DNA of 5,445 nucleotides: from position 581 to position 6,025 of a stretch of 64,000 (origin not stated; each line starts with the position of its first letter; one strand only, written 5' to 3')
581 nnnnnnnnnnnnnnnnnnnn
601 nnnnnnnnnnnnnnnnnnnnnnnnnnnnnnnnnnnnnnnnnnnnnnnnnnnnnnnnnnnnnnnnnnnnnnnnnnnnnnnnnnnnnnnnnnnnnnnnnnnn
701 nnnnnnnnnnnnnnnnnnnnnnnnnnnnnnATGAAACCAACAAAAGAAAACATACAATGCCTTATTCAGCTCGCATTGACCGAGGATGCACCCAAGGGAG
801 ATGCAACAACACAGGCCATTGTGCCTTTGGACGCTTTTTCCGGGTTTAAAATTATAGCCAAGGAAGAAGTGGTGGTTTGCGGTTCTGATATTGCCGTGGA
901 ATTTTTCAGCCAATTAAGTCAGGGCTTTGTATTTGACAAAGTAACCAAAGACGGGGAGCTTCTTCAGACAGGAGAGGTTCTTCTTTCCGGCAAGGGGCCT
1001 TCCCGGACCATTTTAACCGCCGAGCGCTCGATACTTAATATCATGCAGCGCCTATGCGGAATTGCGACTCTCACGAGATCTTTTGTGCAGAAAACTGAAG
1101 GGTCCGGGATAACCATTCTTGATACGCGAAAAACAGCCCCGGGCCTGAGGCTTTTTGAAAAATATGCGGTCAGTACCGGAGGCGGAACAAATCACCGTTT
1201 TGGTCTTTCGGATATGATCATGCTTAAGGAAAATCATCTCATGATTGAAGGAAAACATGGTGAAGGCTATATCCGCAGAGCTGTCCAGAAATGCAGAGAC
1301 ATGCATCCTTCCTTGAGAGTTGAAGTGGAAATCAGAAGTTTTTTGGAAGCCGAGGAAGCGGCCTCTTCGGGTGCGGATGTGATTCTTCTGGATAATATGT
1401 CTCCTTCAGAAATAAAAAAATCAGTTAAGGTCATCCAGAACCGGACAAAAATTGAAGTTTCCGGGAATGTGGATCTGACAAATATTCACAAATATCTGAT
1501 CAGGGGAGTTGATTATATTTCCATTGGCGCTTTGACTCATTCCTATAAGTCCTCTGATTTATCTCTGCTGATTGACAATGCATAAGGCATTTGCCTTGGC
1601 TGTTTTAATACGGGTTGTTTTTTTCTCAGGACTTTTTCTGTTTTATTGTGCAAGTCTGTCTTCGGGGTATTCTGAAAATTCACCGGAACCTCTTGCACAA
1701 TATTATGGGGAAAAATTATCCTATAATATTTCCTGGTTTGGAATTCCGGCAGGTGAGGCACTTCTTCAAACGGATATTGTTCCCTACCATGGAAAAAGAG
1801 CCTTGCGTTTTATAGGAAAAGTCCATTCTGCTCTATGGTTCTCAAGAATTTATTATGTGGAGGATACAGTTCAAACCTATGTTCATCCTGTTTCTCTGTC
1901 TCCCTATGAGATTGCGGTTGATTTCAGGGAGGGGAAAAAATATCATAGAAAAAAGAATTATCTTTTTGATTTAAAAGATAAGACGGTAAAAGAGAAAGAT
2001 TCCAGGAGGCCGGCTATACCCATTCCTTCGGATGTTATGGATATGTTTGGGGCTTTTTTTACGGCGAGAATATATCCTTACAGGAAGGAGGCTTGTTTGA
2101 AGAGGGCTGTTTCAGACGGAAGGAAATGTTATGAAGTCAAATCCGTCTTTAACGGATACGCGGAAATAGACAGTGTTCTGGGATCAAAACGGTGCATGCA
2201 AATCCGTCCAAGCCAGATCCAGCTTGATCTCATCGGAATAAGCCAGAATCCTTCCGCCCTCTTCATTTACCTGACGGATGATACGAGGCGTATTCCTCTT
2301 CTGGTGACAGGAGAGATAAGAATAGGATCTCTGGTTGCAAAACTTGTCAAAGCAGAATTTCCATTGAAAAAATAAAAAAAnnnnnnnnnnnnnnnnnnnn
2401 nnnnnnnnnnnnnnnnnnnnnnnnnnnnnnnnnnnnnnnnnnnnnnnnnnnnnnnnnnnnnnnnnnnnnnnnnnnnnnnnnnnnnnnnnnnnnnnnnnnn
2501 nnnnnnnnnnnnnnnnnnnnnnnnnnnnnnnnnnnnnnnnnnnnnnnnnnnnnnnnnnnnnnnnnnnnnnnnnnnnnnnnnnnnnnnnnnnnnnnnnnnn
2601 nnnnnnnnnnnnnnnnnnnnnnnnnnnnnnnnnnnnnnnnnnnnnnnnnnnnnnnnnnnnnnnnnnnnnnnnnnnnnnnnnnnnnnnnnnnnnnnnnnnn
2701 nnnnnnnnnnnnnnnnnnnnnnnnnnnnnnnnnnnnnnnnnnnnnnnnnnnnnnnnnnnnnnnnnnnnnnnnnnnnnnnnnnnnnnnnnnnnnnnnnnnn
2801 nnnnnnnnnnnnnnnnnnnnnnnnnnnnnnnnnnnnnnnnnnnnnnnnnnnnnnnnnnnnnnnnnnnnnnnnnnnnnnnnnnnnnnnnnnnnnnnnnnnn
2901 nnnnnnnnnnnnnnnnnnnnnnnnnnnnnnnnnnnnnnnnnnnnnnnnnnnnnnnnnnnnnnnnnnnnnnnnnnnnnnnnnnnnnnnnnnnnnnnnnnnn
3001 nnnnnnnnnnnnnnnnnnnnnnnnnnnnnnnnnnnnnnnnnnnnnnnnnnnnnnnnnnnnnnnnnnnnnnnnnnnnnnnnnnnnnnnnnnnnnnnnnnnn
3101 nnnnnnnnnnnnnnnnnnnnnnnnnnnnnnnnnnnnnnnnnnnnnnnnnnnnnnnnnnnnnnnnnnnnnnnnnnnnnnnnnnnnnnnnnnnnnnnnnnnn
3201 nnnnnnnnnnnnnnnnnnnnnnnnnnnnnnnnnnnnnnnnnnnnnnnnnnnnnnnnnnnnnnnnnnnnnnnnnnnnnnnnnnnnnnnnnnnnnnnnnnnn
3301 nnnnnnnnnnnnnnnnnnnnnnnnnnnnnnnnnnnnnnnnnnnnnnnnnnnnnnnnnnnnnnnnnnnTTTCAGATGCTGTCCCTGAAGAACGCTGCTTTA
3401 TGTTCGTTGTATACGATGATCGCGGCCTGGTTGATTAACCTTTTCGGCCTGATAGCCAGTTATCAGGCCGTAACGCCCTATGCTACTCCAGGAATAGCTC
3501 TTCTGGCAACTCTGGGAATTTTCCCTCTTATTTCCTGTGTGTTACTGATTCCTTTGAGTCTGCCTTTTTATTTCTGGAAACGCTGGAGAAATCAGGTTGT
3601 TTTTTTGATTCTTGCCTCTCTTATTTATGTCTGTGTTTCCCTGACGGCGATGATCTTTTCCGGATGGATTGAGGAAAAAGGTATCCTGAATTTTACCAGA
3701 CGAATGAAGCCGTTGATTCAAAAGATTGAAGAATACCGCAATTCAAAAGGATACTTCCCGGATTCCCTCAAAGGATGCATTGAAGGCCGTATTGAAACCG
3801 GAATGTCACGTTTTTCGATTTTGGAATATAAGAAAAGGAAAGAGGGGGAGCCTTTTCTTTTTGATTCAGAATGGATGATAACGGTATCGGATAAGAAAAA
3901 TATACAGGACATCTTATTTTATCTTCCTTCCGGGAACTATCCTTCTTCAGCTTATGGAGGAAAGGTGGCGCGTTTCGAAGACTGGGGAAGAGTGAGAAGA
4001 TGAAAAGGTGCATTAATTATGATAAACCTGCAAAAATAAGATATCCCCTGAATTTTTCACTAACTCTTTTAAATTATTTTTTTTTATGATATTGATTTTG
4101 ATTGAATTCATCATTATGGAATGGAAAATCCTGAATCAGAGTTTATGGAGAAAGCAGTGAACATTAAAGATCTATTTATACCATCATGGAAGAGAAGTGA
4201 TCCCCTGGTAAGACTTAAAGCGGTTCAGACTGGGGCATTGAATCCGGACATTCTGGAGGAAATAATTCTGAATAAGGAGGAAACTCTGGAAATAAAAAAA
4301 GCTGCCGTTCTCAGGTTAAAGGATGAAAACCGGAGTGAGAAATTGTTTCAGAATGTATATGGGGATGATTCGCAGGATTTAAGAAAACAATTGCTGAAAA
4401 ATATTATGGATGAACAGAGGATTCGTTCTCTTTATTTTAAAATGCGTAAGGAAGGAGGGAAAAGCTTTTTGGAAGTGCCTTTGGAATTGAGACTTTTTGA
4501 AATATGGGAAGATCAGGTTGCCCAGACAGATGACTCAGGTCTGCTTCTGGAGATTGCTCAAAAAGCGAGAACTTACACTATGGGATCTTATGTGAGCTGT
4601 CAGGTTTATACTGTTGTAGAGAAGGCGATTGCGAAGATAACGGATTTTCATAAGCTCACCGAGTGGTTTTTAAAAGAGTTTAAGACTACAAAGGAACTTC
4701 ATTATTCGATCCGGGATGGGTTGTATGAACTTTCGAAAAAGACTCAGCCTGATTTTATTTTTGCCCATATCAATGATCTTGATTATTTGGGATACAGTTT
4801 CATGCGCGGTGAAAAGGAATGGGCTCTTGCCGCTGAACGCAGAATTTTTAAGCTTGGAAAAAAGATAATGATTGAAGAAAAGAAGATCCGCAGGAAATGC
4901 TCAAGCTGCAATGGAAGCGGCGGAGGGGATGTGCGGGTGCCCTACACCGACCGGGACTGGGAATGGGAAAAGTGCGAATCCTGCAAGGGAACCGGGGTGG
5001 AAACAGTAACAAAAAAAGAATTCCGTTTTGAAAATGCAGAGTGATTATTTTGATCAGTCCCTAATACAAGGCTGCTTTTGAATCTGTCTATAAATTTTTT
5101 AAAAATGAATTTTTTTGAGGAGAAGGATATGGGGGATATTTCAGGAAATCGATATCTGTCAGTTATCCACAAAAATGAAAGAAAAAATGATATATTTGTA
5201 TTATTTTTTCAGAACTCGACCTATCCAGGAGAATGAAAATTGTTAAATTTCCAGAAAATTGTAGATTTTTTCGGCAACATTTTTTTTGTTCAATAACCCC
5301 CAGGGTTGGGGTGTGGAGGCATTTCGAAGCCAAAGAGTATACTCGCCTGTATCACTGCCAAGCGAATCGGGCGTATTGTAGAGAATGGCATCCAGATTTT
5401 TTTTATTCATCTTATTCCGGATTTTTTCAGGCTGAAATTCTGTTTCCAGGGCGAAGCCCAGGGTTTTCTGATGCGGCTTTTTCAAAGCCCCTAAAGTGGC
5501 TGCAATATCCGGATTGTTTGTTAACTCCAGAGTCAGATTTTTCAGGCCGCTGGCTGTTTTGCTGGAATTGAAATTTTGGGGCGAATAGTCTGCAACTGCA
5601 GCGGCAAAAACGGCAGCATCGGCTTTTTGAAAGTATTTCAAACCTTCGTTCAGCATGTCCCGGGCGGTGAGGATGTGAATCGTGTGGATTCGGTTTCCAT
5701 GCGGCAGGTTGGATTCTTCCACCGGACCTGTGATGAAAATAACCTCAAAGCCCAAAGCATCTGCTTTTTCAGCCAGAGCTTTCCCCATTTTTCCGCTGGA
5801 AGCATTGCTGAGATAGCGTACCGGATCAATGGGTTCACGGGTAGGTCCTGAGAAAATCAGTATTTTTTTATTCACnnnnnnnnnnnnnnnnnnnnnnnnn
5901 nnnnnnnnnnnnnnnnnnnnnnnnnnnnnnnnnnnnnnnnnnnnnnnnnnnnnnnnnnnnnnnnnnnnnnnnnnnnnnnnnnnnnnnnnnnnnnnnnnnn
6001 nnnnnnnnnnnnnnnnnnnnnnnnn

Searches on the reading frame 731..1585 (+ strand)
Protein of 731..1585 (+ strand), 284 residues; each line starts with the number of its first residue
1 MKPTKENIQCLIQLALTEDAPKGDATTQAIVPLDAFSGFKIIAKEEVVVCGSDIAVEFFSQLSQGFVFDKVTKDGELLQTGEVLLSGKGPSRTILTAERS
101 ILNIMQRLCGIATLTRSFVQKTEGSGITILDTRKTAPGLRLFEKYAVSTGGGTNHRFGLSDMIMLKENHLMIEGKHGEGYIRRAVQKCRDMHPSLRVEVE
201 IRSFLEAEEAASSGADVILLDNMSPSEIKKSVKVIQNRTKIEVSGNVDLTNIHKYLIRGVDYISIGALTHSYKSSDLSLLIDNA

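Call 57: search_protein_families(library=pfam, proteins=[window:731-1585:+], max_evalue=0.001)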
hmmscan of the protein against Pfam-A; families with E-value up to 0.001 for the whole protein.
window:731-1585:+ (284 aa): 2 families
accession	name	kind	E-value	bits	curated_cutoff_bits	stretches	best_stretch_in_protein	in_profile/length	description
PF01729.25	QRPTase_C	-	2.4e-55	187.3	23.1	1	111-279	1-168/169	Quinolinate phosphoribosyl transferase, C-terminal domain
PF02749.22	QRPTase_N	-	3.6e-19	69.2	27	1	24-109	1-82/82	Quinolinate phosphoribosyl transferase, N-terminal domain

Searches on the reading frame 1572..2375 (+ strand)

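Call 57: search_protein_families(library=pfam, proteins=[window:1572-2375:+], max_evalue=0.001)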
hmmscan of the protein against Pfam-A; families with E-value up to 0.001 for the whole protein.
window:1572-2375:+ (267 aa): 1 family
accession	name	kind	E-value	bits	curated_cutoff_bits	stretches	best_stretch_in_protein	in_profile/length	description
PF11306.15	DUF3108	-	3.5e-24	86.2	26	1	50-258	1-208/209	Protein of unknown function (DUF3108)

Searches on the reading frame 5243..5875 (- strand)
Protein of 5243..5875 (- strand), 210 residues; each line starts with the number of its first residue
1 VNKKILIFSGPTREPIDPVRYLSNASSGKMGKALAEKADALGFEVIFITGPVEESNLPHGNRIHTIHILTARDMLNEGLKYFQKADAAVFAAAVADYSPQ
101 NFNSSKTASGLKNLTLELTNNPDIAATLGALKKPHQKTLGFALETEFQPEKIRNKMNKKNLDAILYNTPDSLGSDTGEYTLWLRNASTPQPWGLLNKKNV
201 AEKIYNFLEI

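Call 57: search_protein_families(library=pfam, proteins=[window:5243-5875:-], max_evalue=0.001)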
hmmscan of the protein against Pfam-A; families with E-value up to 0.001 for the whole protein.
window:5243-5875:- (210 aa): 1 family
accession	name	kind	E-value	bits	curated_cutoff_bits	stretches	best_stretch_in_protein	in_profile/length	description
PF04127.22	DFP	-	9.3e-52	176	22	1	2-176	3-180/186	DNA/pantothenate metabolism flavoprotein C-terminal domain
